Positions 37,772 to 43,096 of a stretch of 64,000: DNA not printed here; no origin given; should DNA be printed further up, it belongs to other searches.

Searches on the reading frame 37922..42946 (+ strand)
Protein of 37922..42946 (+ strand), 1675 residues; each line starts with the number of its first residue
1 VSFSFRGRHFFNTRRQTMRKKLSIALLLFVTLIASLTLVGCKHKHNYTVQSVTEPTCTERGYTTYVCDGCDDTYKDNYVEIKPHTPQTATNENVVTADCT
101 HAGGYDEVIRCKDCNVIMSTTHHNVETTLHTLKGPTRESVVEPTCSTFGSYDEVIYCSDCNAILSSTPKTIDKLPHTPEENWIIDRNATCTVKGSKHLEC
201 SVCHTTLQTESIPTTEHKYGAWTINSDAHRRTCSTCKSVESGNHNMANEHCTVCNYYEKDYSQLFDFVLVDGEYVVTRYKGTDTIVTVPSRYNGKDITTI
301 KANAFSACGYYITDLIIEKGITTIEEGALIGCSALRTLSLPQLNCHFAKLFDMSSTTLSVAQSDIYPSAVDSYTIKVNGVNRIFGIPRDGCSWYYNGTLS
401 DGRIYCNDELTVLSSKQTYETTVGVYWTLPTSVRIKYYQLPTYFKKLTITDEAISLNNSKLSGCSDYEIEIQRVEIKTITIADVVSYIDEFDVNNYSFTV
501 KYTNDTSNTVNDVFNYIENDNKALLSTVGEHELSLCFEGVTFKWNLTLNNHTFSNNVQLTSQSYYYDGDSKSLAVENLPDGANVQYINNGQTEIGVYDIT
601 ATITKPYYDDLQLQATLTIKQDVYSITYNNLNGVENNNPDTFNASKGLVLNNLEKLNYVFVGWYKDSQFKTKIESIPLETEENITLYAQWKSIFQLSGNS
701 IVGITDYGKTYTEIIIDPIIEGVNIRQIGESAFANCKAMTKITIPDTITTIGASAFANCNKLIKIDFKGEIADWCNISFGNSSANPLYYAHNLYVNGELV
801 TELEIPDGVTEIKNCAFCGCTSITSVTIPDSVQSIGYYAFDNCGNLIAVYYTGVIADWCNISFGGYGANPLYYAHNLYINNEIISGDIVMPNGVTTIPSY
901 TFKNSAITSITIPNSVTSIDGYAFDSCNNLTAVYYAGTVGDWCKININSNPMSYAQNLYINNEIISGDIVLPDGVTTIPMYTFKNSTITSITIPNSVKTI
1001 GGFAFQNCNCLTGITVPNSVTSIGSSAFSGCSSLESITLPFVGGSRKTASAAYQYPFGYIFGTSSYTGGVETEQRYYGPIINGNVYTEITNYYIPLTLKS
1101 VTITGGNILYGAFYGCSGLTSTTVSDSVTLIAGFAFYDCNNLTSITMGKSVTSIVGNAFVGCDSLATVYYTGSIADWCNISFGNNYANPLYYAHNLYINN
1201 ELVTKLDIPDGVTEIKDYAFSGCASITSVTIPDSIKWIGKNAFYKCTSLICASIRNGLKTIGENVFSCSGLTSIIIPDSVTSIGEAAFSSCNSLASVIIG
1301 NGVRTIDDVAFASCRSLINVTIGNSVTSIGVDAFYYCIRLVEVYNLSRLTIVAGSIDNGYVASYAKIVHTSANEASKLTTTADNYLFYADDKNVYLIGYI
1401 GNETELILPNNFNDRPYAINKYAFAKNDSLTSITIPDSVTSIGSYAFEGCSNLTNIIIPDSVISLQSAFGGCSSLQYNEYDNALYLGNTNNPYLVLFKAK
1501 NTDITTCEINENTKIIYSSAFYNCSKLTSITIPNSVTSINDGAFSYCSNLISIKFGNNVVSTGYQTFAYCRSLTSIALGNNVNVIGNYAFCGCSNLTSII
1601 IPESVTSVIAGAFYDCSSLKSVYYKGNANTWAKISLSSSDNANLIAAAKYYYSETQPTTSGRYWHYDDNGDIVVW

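Call 11: search_protein_families(library=pfam, proteins=[window:37922-42946:+], max_evalue=0.01)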
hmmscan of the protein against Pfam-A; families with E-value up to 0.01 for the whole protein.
window:37922-42946:+ (1675 aa): 4 families
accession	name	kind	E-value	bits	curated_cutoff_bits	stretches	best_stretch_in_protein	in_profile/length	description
PF13306.12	LRR_5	-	6.8e-159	521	27.7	10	1514-1638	1-122/127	BspA type Leucine rich repeat region (6 copies)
PF13855.12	LRR_8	-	2.7e-24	85.1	27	1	1534-1581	11-59/61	Leucine rich repeat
PF09479.16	Flg_new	-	1.2e-10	41.8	27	1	624-689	1-65/65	Listeria-Bacteroides repeat domain (List_Bact_rpt)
PF00207.28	A2M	-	0.0057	16.9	21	0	737-758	15-36/92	Alpha-2-macroglobulin family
